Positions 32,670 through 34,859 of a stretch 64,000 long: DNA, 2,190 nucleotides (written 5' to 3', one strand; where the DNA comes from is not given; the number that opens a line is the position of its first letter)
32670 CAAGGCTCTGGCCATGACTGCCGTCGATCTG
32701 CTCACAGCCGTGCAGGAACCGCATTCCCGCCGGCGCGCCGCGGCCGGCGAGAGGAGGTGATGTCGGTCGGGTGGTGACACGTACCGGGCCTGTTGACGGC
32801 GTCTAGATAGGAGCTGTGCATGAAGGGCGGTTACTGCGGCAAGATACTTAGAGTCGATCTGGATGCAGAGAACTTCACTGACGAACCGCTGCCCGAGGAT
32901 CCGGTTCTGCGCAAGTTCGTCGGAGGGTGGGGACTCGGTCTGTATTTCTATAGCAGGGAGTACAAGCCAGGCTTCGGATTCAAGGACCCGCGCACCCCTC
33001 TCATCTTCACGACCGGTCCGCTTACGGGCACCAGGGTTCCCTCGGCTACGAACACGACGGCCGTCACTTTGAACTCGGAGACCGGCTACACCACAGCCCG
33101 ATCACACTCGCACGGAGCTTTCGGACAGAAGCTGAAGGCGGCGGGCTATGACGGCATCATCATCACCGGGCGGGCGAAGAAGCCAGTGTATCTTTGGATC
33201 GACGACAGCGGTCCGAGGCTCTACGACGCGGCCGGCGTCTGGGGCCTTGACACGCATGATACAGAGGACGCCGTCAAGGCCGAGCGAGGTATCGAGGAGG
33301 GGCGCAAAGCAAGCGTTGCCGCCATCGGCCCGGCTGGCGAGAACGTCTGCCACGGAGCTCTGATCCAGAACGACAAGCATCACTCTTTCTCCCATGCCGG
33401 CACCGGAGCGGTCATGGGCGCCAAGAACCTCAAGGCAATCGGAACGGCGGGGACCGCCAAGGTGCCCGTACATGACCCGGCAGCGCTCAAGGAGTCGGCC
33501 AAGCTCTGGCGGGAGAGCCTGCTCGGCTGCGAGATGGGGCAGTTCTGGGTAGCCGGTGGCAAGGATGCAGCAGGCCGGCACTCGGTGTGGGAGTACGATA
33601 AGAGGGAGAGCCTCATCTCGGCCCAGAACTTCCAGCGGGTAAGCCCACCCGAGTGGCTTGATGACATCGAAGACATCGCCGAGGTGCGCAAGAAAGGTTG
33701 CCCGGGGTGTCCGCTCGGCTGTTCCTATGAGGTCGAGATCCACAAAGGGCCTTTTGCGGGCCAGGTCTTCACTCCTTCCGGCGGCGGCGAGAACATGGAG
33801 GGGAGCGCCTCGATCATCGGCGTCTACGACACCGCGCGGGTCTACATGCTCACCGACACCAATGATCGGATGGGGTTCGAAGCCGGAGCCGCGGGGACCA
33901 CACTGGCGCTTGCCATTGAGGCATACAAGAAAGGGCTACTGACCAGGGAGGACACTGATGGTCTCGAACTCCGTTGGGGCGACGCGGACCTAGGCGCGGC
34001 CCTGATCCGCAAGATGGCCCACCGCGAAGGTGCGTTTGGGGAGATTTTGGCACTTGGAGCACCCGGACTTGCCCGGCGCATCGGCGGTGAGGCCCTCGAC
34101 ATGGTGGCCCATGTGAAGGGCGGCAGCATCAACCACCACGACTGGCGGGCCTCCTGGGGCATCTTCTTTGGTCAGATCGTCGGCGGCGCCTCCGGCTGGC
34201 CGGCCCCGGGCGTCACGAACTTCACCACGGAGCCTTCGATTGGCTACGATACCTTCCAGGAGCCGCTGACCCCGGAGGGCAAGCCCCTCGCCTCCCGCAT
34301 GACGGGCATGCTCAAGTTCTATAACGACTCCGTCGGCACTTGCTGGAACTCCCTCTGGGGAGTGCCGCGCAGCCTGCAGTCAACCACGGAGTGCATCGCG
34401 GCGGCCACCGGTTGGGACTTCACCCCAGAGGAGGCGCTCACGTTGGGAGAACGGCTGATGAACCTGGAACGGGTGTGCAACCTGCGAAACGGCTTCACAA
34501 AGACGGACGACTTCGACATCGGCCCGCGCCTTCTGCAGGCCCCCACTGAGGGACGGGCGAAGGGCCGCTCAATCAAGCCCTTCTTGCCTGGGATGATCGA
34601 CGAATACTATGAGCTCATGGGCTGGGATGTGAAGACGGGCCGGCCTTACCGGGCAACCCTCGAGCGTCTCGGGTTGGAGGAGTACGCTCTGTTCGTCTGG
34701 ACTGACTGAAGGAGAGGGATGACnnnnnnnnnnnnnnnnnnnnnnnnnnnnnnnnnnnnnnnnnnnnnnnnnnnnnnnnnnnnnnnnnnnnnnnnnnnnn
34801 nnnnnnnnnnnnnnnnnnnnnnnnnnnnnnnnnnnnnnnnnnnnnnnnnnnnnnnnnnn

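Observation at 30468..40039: Candidate amino-acid / N-acyl-amino-acid conversion island. Enolase-superfamily racemase-like gene, M20 amidohydrolase, AOR, Liv ABC transporter and a GNAT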

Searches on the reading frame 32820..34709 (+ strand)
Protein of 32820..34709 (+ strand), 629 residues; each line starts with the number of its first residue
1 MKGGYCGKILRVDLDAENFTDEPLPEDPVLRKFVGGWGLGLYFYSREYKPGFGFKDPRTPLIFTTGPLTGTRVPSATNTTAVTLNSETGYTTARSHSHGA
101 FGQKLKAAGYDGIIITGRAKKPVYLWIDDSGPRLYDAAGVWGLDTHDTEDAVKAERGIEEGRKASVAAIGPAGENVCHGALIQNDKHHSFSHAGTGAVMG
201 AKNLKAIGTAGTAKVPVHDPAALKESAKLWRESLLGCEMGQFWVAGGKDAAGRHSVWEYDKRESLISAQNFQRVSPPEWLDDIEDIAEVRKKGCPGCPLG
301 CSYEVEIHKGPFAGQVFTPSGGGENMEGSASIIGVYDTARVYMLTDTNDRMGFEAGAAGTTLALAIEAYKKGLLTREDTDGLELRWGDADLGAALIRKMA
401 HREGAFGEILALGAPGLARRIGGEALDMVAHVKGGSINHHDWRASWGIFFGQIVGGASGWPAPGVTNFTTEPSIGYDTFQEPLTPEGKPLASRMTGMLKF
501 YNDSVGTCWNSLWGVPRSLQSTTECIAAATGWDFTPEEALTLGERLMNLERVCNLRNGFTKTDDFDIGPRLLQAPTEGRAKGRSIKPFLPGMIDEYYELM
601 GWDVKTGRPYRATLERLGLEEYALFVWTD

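Call 4: search_protein_families(library=pfam, proteins=[window:32820-34709:+], max_evalue=0.01)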
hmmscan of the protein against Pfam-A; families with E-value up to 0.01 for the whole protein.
window:32820-34709:+ (629 aa): 2 families
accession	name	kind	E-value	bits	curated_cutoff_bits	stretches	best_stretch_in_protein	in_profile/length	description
PF01314.23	AFOR_C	-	7e-74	249.7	27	1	262-619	34-385/385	Aldehyde ferredoxin oxidoreductase, domains 2 & 3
PF02730.20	AFOR_N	-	1.6e-59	201.5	29.8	1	7-211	1-198/199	Aldehyde ferredoxin oxidoreductase, N-terminal domain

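Call 5: search_protein_families(library=ncbifam, proteins=[window:32820-34709:+], max_evalue=0.01)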
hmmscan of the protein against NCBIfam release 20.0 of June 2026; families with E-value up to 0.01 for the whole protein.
window:32820-34709:+ (629 aa): 2 families
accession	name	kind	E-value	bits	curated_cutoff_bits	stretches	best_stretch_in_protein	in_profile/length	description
NF007354.0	PRK09849.1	equivalog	5.3e-58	197.2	868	2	2-237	5-233/703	aldehyde ferredoxin oxidoreductase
NF040818.1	GAPOR_Arch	equivalog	0.00017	20.1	1300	1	42-134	34-125/654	glyceraldehyde-3-phosphate:ferredoxin oxidoreductase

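Call 8: search_solved_structures(query=window:32820-34709:+, max_evalue=0.00001, show_alignments=1)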
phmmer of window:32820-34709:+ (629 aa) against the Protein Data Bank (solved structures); distinct sequences matched with E-value up to 0.00001: 9.
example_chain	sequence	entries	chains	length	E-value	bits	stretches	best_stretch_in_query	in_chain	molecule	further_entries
1aor_A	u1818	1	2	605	1.1e-79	271.8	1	4-622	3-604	ALDEHYDE FERREDOXIN OXIDOREDUCTASE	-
9mqx_D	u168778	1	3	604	2.2e-73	251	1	4-623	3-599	Aldehyde:ferredoxin oxidoreductase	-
9g7j_A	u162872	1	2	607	1e-60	209.1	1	4-622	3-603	Aldehyde ferredoxin oxidoreductase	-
8c0z_A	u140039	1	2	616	1.3e-54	188.9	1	4-619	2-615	Aldehyde:ferredoxin oxidoreductase,tungsten-containing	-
6x6u_A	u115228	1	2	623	2.8e-53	184.5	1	4-621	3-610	Formaldehyde:ferredoxin oxidoreductase wor5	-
6x1o_A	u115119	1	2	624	2.9e-53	184.5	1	4-621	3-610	Formaldehyde:ferredoxin oxidoreductase wor5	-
9q1t_A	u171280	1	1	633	5.6e-52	180.2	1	3-602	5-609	Tungsten-dependent aldehyde oxidoreductase WOR83 from Haloferax volcanii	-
1b25_A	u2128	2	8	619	3.8e-48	167.6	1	4-620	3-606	PROTEIN (FORMALDEHYDE FERREDOXIN OXIDOREDUCTASE) | FORMALDEHYDE FERREDOXIN OXIDOREDUCTASE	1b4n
4z3w_A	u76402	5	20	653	3.3e-29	105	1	6-220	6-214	Benzoyl-CoA reductase, putative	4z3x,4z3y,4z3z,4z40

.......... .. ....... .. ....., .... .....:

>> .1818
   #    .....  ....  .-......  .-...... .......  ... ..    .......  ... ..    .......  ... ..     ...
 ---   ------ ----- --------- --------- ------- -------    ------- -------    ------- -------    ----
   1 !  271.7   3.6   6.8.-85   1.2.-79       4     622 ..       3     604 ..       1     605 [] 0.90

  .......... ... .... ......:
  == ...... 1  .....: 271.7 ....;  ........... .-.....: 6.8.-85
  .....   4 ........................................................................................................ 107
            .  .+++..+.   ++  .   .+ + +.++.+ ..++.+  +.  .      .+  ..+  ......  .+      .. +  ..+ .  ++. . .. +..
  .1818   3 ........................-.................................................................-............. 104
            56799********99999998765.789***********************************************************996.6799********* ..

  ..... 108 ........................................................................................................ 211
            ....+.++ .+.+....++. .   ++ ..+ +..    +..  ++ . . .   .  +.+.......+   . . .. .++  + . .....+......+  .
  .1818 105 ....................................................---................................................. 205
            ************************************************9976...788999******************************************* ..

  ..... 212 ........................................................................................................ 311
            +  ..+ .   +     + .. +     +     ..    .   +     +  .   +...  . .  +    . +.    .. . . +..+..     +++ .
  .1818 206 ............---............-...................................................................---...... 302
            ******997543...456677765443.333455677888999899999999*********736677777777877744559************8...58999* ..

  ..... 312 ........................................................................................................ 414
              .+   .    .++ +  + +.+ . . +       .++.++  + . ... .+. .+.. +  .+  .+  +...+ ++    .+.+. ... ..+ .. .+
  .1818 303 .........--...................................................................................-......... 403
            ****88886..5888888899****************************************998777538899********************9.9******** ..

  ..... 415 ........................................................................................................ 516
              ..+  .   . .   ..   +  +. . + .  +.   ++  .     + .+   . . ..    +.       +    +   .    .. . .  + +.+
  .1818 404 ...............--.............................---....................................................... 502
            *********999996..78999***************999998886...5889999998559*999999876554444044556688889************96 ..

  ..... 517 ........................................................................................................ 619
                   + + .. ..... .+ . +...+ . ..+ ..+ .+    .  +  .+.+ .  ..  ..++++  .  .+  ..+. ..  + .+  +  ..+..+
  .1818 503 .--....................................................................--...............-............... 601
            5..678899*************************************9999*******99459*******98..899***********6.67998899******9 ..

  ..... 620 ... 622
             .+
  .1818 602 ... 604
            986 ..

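Call 25: find_related_loci(query=window:32820-34706:+, collection=genome_contigs, flank=10000)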
Query window:32820-34706:+ (629 aa) in genome_contigs; peptide patterns used: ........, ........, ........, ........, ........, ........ (x = any residue, [..] = any of these).
51 stretches matched a pattern; 6 encode a relative of the query (tblastn E <= 1e-3); 6 distinct loci.
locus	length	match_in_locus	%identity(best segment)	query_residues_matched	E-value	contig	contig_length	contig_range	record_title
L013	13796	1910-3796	77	1-629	0e+0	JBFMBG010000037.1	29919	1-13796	MAG: Bacillota bacterium isolate MAG158 MAG158_37, whole genome shotgun sequence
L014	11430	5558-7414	51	1-627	0e+0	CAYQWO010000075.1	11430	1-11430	MAG TPA_asm: uncultured Syntrophaceae bacterium isolate SRP231805_co1_105 genome assembly, contig: NODE_4479_length_1143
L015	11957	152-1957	33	1-624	7e-76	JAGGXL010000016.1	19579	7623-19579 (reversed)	MAG: Thermodesulfobacterium sp. isolate AUK151 PB_MBMC_105_c_000000000162, whole genome shotgun sequence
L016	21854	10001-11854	31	8-621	6e-73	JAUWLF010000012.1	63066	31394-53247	MAG: Chloroflexota bacterium isolate CSMAG_2365 CSMAG_2365_k141_1792074_length_63066_cov_25.2291, whole genome shotgun s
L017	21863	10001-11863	34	1-624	5e-79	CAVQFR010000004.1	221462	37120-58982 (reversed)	MAG: uncultured delta proteobacterium isolate MFD05942.bin.3.282 genome assembly, contig: contig_12483, whole genome sho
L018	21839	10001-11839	34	1-619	3e-88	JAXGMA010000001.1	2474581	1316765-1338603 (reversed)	MAG: Christensenellales bacterium isolate AnMBR.bin221 bin221_1, whole genome shotgun sequence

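Call 29: search_protein_families(library=pfam, proteins=[L013:37-468:+, L013:9910-10755:+, L013:10752-11291:-, L013:11344-12132:+, L013:13030-13413:-, L014:683-2458:+, L014:2570-3598:+, L014:4174-5460:+, L014:7336-9768:+, L014:10309-11178:+], max_evalue=0.001)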
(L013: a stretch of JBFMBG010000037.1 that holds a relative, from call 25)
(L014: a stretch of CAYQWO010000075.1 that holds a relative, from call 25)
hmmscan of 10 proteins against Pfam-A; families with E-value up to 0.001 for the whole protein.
L013:37-468:+ (143 aa): 0 families

L013:9910-10755:+ (281 aa): 2 families
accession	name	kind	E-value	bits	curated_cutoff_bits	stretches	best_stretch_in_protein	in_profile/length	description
PF01380.27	SIS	-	3.5e-21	75.8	25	1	130-253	2-130/131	SIS domain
PF01418.23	HTH_6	-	1.4e-14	54.2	28.3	1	4-78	2-76/77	Helix-turn-helix domain, rpiR family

L013:10752-11291:- (179 aa): 0 families

L013:11344-12132:+ (262 aa): 1 family
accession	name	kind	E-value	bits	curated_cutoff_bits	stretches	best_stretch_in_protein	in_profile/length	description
PF03591.19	AzlC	-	4.7e-38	131.1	32.1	1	33-171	1-136/137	AzlC protein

L013:13030-13413:- (127 aa): 0 families

L014:683-2458:+ (591 aa): 3 families
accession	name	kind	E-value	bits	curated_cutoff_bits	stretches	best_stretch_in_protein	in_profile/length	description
PF00205.28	TPP_enzyme_M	-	2.2e-41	141.2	30.4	1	202-339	1-137/137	Thiamine pyrophosphate enzyme, central domain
PF02775.26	TPP_enzyme_C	-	2e-32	112.5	21.9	1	409-560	3-151/151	Thiamine pyrophosphate enzyme, C-terminal TPP binding domain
PF02776.23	TPP_enzyme_N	-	1.5e-24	86.5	26.8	1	4-117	1-113/119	Thiamine pyrophosphate enzyme, N-terminal TPP binding domain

L014:2570-3598:+ (342 aa): 1 family
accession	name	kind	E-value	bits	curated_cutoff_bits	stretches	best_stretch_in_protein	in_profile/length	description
PF03480.18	DctP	-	4.2e-44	151.4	23.4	1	49-294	16-263/286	Bacterial extracellular solute-binding protein, family 7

L014:4174-5460:+ (428 aa): 1 family
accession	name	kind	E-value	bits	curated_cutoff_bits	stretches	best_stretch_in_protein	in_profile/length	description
PF06808.19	DctM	-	9.1e-93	311.7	23.8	1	7-418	1-412/413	Tripartite ATP-independent periplasmic transporter, DctM component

L014:7336-9768:+ (810 aa): 3 families
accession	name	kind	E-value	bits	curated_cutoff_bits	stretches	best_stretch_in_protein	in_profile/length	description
PF02738.23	MoCoBD_1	-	7.3e-66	222.2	27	1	185-421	7-244/244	Molybdopterin cofactor-binding domain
PF20256.3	MoCoBD_2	-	1.2e-64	219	27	1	458-734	18-283/283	Molybdopterin cofactor-binding domain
PF01315.27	Ald_Xan_dh_C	-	1.2e-25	90.4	31.3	1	47-149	2-109/110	Aldehyde oxidase and xanthine dehydrogenase, a/b hammerhead domain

L014:10309-11178:+ (289 aa): 2 families
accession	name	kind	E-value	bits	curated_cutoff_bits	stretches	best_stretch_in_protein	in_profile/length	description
PF00941.27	FAD_binding_5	-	8.5e-44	149.8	27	1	2-172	2-169/170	FAD binding domain in molybdopterin dehydrogenase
PF03450.22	CO_deh_flav_C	-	3.6e-24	85.3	25.5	1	183-282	4-102/102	CO dehydrogenase flavoprotein C-terminal domain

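Call 42: find_related_loci(query=A5, collection=metagenome_contigs, flank=10000)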
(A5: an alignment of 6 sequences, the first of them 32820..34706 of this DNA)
Query A5 (629 aa) in metagenome_contigs; peptide patterns used: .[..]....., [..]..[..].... (x = any residue, [..] = any of these).
600 stretches matched a pattern (row limit reached: there are more); 160 encode a relative of the query (tblastn E <= 1e-3); the best 80 are kept; 80 distinct loci.
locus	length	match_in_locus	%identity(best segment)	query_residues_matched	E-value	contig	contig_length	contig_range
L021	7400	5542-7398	34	4-621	8e-81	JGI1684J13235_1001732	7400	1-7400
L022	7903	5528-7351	33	1-623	2e-77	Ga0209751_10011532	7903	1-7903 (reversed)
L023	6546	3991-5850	32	4-623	2e-75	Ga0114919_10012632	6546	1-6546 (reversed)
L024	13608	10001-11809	32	1-624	6e-75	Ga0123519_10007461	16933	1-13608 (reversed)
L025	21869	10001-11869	31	8-621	9e-75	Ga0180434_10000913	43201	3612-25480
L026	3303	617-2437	32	24-623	7e-75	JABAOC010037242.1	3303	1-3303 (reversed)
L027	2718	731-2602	31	8-621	1e-75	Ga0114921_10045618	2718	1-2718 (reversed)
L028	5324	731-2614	29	8-621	3e-72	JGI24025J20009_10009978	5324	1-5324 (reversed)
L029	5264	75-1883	32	4-619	2e-72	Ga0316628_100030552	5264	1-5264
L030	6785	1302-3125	32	1-623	5e-72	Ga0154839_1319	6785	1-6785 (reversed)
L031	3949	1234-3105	28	8-621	2e-71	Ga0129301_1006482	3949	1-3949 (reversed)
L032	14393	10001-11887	31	8-619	1e-70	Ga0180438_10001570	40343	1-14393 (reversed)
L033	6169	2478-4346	30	8-621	1e-70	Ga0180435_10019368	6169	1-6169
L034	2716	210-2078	30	8-620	2e-71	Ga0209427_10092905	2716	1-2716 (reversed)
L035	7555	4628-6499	30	8-621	2e-70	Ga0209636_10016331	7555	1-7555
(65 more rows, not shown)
